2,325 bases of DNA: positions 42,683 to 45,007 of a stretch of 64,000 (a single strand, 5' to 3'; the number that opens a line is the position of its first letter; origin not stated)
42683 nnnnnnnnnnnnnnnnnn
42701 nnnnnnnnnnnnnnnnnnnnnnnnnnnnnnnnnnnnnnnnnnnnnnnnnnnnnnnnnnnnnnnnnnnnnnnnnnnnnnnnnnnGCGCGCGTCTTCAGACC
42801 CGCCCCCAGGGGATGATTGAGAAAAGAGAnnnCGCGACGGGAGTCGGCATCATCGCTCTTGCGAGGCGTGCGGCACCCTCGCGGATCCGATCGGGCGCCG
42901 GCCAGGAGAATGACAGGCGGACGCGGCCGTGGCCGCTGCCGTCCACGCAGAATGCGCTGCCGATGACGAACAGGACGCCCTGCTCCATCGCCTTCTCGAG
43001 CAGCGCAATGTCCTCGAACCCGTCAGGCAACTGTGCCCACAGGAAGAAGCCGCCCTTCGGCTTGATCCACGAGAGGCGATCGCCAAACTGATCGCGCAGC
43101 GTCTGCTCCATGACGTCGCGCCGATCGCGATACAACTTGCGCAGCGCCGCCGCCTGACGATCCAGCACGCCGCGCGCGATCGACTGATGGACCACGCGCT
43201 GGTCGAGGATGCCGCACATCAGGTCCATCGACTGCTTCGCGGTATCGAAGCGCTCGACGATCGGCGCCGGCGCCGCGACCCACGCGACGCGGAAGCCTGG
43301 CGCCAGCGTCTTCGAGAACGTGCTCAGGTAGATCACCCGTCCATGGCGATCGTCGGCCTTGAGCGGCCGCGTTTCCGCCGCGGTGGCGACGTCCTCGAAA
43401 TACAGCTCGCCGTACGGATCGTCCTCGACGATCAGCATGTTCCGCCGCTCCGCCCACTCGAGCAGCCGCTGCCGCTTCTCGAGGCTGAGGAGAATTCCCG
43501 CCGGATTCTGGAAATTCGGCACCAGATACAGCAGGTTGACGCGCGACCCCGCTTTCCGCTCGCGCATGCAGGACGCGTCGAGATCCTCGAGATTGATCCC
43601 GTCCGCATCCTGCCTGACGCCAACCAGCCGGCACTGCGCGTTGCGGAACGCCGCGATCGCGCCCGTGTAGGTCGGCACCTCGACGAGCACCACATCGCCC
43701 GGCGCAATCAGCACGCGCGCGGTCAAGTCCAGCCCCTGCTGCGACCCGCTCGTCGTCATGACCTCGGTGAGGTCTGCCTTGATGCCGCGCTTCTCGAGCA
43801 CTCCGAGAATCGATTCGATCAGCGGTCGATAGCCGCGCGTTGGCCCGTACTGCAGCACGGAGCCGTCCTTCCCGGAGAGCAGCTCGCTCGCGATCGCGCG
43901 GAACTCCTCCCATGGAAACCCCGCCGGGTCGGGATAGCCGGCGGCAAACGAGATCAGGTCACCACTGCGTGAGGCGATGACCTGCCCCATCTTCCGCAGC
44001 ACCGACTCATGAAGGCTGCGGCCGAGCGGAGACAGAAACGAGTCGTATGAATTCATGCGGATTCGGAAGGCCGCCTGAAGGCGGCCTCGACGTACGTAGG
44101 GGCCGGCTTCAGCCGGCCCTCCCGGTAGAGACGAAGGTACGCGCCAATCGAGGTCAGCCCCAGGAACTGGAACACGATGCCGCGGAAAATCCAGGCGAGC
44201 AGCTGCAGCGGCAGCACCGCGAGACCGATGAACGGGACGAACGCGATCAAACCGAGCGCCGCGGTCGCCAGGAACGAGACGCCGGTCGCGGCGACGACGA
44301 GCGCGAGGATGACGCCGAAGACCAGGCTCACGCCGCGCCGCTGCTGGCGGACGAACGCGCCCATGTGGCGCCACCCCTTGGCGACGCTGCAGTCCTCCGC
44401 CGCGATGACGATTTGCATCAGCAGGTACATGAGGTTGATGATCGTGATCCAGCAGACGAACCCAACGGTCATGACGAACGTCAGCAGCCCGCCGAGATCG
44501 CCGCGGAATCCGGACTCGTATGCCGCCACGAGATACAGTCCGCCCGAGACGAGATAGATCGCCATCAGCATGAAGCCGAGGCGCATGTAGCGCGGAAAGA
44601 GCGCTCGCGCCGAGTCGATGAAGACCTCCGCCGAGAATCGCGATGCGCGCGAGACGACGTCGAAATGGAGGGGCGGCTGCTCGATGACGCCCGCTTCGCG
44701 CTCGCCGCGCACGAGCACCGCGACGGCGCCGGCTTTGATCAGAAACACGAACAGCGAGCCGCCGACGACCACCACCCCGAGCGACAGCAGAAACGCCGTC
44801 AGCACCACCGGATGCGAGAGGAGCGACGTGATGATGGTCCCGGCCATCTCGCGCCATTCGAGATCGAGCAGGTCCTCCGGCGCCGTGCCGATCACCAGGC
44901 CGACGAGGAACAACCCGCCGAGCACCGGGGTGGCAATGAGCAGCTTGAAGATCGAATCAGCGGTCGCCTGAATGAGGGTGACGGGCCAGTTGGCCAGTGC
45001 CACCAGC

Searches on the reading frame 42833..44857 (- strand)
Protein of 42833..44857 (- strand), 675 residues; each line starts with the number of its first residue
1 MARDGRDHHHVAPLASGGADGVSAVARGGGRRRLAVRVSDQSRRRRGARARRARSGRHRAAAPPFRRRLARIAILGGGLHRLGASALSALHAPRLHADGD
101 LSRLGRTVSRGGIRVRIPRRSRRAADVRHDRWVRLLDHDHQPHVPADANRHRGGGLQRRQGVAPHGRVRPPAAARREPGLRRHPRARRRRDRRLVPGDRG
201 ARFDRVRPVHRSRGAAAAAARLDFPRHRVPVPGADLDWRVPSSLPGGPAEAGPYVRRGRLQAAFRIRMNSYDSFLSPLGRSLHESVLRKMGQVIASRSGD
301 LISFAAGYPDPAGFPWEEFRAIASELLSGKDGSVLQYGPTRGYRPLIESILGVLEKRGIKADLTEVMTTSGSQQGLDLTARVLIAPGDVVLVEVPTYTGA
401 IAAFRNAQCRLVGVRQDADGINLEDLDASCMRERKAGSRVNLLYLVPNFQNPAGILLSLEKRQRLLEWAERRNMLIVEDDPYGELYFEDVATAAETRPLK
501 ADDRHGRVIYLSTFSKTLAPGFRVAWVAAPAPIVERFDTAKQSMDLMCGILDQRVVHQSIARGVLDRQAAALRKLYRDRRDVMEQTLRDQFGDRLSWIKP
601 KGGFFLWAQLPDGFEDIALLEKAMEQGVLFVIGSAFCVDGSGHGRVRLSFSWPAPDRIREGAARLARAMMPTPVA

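Call 25: find_encoding_contigs(protein=window:42833-44857:-, flank=10000, max_places=5)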
Protein window:42833-44857:- (675 aa): no gene with exactly this product is on record in the collection.
